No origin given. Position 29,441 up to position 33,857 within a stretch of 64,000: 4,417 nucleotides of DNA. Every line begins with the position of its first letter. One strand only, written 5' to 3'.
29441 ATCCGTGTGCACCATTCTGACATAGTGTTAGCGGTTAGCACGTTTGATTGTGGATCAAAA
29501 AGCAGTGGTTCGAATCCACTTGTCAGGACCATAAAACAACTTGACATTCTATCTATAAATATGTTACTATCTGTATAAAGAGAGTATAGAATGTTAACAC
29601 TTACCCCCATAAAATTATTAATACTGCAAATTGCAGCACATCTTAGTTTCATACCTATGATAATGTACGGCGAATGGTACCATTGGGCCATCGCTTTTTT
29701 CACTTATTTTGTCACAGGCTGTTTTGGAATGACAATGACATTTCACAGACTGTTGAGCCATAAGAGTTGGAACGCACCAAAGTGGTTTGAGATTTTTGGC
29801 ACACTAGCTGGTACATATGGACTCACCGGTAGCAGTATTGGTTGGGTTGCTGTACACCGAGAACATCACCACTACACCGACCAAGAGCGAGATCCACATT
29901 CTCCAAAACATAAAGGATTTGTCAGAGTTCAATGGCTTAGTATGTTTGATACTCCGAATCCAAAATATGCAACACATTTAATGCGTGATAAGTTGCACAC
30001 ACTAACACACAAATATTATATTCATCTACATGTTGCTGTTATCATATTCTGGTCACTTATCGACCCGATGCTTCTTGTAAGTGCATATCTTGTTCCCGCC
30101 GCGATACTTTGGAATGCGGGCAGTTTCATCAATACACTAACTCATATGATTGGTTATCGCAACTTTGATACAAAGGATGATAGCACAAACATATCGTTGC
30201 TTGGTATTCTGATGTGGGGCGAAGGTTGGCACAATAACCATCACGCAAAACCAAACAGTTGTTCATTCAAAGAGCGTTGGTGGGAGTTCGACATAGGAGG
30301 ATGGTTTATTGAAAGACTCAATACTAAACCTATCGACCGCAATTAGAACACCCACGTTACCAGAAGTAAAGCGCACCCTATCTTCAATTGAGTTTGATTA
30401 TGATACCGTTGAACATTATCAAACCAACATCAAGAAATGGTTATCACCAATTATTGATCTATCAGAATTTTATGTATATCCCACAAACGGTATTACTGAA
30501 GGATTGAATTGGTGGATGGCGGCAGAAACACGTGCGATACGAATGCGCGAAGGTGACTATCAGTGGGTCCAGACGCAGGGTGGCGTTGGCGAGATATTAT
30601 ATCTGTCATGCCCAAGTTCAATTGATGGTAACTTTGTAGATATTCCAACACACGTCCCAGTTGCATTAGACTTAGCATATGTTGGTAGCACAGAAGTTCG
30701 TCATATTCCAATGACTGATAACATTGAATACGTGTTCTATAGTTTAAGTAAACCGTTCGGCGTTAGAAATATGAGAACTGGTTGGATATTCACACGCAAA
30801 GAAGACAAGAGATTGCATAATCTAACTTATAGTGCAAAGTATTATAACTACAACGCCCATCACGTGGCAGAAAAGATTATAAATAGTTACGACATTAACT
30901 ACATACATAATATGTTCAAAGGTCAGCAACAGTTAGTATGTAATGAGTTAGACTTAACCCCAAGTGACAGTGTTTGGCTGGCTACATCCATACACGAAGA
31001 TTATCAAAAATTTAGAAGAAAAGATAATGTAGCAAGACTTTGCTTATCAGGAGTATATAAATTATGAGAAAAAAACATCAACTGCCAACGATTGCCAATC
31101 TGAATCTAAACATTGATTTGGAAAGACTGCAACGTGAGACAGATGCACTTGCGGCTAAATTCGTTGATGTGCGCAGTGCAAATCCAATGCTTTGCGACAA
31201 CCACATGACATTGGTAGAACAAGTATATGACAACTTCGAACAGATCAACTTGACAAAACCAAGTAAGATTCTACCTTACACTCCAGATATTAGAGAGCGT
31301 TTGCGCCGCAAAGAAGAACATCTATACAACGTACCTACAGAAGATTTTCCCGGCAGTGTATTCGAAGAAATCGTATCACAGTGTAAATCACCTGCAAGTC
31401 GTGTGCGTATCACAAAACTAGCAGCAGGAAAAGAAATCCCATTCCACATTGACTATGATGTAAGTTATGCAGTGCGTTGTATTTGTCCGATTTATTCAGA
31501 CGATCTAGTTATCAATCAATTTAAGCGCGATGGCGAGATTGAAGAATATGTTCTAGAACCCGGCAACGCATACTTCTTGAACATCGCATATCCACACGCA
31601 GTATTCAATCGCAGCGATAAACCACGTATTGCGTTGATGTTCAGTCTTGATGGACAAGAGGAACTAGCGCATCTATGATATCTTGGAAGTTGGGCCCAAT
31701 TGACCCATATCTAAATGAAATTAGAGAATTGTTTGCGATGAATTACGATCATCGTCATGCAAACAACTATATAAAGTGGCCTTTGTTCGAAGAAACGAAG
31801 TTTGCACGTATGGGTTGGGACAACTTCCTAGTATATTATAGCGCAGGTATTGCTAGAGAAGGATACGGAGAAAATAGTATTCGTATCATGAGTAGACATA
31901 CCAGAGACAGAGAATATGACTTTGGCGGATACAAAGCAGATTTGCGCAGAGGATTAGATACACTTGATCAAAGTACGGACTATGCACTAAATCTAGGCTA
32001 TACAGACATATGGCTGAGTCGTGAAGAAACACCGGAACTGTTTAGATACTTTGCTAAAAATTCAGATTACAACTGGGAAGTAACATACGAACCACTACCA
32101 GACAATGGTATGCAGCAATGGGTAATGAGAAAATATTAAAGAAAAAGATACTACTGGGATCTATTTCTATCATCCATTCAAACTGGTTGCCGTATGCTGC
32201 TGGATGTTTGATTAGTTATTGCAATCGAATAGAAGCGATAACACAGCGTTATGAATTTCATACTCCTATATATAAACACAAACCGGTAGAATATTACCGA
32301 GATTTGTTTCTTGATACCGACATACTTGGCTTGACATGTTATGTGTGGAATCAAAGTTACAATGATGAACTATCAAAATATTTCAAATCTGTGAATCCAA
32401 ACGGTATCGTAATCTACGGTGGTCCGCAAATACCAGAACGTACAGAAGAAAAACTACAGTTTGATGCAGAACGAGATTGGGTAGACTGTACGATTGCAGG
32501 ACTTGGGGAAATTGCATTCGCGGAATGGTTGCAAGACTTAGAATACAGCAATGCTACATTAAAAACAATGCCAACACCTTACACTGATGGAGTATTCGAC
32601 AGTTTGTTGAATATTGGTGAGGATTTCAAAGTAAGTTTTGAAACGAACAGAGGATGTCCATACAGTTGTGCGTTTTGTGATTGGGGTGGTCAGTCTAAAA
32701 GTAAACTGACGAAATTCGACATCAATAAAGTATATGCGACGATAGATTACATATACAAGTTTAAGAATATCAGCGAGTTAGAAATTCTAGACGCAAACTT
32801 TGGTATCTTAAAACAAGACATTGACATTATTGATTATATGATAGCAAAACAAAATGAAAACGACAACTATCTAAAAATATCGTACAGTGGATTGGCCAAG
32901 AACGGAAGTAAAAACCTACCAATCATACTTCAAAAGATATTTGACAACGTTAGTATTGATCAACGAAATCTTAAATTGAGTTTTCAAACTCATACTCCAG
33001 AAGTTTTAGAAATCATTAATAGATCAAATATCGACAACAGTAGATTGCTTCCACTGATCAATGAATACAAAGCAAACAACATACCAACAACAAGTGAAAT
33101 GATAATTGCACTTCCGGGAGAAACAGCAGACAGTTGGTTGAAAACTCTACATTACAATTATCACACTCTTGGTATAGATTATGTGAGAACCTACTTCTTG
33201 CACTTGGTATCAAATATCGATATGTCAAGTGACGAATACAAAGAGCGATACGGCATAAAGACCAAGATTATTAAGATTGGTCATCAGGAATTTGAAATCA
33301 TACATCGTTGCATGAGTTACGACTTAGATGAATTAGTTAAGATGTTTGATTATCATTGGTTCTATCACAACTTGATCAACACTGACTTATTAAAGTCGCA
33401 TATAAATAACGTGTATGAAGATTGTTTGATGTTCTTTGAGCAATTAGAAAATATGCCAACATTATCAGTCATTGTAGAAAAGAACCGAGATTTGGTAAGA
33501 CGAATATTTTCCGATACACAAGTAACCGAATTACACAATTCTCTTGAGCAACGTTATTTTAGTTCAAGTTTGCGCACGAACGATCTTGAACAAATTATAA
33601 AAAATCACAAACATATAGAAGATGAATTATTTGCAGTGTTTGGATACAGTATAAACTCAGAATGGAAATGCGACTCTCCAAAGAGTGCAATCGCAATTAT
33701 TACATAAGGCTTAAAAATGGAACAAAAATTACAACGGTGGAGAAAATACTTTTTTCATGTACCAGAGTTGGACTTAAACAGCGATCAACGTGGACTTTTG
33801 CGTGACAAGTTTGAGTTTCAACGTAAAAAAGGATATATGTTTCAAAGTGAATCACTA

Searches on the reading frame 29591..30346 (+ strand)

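Call 12: search_protein_families(library=pfam, proteins=[window:29591-30346:+])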
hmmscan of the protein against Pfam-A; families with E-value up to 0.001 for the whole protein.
window:29591-30346:+ (251 aa): 1 family
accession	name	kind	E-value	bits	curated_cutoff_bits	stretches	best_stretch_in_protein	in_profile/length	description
PF00487.30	FA_desaturase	-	1.9e-16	61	29.7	1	31-222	2-225/253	Fatty acid desaturase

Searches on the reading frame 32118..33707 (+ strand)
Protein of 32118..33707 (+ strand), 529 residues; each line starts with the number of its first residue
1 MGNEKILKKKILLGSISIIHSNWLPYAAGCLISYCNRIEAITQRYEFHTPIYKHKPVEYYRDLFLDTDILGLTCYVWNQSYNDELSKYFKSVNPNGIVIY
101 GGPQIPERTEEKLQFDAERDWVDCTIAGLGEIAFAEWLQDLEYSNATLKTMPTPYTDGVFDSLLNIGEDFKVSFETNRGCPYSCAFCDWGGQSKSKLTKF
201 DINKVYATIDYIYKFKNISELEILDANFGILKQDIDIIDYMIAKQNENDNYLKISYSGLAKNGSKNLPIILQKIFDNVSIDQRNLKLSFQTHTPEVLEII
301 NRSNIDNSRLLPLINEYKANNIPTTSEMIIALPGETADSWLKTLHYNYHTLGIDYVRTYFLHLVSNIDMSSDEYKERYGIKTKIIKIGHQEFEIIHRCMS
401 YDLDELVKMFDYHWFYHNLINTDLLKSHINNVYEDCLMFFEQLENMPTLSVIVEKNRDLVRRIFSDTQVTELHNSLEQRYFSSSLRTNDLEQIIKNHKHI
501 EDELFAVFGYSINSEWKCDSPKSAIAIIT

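Call 12: search_protein_families(library=pfam, proteins=[window:32118-33707:+])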
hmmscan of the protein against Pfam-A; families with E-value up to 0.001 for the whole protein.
window:32118-33707:+ (529 aa): 1 family
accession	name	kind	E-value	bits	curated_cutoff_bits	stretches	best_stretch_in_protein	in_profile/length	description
PF04055.27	Radical_SAM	-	1.1e-10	42.4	29.5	1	176-345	3-164/166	Radical SAM superfamily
